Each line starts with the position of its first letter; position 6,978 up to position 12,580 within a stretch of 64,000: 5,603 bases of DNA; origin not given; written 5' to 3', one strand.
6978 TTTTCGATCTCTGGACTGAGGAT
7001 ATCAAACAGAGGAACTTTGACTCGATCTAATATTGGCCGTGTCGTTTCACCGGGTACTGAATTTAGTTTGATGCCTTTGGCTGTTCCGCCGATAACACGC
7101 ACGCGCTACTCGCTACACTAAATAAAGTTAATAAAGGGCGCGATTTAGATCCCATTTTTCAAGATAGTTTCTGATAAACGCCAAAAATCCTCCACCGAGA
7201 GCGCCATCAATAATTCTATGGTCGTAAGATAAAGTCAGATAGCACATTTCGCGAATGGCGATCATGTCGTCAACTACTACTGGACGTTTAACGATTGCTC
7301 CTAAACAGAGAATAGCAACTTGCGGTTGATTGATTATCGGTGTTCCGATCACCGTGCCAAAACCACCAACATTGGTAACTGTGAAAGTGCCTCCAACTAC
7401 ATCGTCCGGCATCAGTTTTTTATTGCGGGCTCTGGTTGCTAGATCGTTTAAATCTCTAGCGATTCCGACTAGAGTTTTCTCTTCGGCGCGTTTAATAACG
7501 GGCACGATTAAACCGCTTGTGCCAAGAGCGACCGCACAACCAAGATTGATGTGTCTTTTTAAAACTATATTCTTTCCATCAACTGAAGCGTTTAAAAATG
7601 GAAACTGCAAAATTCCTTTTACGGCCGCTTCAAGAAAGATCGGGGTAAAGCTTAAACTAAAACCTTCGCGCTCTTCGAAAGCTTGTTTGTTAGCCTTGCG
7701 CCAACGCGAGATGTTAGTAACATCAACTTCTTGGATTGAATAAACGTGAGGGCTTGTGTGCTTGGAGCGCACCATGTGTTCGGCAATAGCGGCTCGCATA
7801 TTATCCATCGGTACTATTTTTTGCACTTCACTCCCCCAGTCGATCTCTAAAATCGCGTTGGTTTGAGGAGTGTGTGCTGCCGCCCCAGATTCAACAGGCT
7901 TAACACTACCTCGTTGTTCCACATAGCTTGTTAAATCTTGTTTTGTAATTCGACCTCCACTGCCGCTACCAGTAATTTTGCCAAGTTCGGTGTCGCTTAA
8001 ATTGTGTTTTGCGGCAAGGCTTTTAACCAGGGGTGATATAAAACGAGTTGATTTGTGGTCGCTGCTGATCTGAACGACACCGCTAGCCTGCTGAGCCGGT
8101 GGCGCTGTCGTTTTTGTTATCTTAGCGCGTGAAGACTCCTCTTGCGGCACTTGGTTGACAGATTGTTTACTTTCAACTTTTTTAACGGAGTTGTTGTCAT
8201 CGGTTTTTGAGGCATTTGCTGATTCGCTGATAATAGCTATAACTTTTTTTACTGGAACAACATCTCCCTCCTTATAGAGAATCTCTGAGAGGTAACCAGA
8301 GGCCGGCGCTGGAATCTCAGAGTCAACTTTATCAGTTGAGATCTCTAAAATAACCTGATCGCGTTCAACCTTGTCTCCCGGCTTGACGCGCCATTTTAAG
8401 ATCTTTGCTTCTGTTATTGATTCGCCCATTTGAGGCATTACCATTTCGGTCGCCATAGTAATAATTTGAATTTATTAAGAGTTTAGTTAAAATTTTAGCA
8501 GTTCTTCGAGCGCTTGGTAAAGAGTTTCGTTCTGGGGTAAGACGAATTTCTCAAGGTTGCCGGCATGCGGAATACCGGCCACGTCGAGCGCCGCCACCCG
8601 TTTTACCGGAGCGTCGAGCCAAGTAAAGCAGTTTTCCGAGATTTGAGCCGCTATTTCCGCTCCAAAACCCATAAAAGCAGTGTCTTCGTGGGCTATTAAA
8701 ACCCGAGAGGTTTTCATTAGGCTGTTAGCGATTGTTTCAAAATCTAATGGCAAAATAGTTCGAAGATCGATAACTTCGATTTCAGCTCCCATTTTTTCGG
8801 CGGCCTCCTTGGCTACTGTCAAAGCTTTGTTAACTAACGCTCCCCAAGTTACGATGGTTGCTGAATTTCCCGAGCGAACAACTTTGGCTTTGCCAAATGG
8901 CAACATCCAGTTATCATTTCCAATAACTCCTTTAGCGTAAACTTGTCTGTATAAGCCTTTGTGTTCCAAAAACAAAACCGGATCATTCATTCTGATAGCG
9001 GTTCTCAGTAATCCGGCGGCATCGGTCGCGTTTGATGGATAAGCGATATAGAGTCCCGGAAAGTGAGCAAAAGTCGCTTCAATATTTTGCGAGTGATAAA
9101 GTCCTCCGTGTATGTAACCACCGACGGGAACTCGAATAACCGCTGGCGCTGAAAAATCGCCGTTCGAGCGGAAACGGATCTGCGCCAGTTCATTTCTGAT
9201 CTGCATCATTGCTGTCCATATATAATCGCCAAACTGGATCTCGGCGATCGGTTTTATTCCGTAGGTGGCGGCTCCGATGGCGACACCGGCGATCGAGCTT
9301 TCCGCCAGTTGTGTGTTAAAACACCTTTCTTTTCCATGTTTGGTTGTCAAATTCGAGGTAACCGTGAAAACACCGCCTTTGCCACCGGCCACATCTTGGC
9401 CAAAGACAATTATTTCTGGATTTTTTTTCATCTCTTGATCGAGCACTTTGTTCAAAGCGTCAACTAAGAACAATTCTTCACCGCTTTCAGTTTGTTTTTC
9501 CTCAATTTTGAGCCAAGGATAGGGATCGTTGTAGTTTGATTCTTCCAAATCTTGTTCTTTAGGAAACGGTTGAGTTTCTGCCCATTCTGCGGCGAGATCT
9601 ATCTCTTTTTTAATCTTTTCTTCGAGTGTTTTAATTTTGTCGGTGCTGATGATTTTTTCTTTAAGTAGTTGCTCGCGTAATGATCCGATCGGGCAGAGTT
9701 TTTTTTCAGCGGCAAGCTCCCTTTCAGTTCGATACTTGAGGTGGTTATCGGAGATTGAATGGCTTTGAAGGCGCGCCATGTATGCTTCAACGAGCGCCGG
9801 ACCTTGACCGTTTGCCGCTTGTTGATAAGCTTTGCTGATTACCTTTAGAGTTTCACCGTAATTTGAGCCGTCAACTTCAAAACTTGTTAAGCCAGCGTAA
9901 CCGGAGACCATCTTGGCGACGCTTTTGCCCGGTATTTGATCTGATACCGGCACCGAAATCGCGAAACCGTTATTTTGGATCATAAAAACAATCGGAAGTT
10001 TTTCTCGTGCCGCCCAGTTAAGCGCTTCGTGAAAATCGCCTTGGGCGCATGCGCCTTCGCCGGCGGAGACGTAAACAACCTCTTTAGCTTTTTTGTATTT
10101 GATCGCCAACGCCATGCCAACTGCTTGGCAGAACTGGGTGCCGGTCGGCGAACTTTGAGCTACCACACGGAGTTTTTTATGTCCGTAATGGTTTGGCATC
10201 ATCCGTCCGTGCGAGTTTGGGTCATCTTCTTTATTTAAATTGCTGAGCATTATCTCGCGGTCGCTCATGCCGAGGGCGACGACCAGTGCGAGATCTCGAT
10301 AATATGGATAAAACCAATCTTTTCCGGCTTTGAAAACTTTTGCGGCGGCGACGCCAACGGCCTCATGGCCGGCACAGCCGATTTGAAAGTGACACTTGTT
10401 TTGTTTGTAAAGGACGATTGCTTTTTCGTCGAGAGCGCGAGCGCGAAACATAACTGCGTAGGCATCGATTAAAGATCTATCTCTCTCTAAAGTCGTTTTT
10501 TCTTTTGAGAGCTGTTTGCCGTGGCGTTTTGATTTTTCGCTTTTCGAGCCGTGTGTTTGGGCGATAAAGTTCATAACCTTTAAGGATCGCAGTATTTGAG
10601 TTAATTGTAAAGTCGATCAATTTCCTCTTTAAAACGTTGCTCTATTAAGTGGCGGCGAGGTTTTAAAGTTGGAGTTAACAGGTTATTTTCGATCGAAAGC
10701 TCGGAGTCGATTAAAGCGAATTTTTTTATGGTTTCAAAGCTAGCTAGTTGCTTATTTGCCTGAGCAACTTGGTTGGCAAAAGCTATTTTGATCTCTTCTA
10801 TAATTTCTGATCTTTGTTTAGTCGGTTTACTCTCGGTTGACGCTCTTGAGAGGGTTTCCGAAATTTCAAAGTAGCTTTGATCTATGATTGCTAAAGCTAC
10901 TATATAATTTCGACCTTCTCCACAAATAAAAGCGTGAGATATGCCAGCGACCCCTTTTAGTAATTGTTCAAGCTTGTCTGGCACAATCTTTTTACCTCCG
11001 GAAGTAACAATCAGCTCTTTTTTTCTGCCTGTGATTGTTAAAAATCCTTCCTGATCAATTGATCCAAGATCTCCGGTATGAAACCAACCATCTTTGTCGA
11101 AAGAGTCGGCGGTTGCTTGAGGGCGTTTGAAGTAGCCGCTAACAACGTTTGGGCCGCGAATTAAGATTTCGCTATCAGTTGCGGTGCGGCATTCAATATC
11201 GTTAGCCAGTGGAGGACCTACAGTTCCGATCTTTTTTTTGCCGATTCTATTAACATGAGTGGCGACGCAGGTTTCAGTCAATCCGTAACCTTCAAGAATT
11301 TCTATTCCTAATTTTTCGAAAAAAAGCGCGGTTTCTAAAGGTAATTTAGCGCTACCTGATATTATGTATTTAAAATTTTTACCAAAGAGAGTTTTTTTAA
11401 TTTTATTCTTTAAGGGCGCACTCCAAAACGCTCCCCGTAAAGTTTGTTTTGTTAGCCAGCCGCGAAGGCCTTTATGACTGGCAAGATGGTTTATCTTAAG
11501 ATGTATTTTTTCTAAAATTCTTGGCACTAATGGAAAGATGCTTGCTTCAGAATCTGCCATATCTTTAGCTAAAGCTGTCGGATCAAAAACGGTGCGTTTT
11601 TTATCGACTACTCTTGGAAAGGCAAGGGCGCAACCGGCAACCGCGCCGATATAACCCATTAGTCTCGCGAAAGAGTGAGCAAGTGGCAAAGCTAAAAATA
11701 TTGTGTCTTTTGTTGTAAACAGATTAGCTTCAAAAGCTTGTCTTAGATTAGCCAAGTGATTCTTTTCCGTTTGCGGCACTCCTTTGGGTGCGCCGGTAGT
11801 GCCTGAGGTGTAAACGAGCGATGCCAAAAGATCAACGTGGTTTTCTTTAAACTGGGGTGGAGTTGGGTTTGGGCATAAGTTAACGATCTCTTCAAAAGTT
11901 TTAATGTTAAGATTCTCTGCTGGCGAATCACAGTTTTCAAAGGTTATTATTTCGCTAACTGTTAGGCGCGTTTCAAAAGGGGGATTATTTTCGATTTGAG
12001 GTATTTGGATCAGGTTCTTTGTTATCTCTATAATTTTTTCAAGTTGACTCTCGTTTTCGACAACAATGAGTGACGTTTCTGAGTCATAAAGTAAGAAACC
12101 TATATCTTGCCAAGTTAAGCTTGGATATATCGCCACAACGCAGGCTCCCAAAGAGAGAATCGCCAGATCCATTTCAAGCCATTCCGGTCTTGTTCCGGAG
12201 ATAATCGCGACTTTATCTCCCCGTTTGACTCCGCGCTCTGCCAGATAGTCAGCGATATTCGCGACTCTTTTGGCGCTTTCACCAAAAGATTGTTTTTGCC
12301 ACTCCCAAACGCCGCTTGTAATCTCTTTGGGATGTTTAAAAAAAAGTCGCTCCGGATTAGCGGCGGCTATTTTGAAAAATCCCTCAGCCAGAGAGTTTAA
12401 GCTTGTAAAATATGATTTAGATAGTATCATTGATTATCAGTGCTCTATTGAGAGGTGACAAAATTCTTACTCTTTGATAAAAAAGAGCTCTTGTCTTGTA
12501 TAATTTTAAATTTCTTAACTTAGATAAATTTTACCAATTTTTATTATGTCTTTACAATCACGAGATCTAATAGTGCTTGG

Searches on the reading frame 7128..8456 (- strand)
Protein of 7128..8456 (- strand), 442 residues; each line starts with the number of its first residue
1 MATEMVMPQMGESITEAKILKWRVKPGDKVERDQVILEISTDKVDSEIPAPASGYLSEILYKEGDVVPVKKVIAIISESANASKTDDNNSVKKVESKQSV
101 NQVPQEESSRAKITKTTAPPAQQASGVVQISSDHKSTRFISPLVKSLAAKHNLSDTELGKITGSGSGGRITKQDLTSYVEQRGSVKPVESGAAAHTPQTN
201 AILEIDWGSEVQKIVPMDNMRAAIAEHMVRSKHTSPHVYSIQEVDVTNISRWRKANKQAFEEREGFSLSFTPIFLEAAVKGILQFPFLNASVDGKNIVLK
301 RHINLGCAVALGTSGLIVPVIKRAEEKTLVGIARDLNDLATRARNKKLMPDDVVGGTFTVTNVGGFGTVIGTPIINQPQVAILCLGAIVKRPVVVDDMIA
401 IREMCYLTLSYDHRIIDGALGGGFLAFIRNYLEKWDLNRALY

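Call 10: search_protein_families(library=pfam, proteins=[window:7128-8456:-], max_evalue=0.001)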
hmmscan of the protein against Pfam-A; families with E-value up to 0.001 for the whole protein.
window:7128-8456:- (442 aa): 4 families
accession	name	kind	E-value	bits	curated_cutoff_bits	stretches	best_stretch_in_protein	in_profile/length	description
PF00198.28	2-oxoacid_dh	-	1.6e-78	263.8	23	1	212-436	4-228/232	2-oxoacid dehydrogenases acyltransferase (catalytic domain)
PF00364.28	Biotin_lipoyl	-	4.1e-22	78.2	22.1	1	4-76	2-73/73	Biotin-requiring enzyme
PF02817.22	E3_binding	-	2e-09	37.9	23.7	1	139-175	2-35/36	e3 binding domain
PF13533.13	Biotin_lipoyl_2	-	2.1e-07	31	29.8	0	13-39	5-31/32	Biotin-lipoyl like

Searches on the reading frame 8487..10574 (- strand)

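Call 10: search_protein_families(library=pfam, proteins=[window:8487-10574:-], max_evalue=0.001)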
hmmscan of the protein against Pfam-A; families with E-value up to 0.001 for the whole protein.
window:8487-10574:- (695 aa): 5 families
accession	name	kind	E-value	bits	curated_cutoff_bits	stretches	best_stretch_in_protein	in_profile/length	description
PF00676.26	E1_dh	-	9.8e-60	202.5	22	1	41-339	3-298/300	Dehydrogenase E1 component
PF02779.29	Transket_pyr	-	3.4e-38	131.4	27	1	372-543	7-173/174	Transketolase, pyrimidine binding domain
PF02780.25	Transketolase_C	-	3e-35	121.3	25.9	1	561-683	1-122/124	Transketolase, C-terminal domain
PF13292.11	DXP_synthase_N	-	4.1e-05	23.4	21.2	1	143-210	112-179/274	1-deoxy-D-xylulose-5-phosphate synthase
PF02775.26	TPP_enzyme_C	-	8.2e-05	22.9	21.9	1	130-263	13-150/151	Thiamine pyrophosphate enzyme, C-terminal TPP binding domain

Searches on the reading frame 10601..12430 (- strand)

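Call 10: search_protein_families(library=pfam, proteins=[window:10601-12430:-], max_evalue=0.001)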
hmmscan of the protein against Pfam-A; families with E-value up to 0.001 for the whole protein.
window:10601-12430:- (609 aa): 2 families
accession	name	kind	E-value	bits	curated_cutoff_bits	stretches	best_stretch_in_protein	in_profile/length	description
PF00501.34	AMP-binding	-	1.3e-64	218.8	29.9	1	36-434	10-384/384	AMP-binding enzyme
PF23562.2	AMP-binding_C_3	-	4.9e-09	37.1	20.8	1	472-609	2-121/124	AMP-binding enzyme C-terminal domain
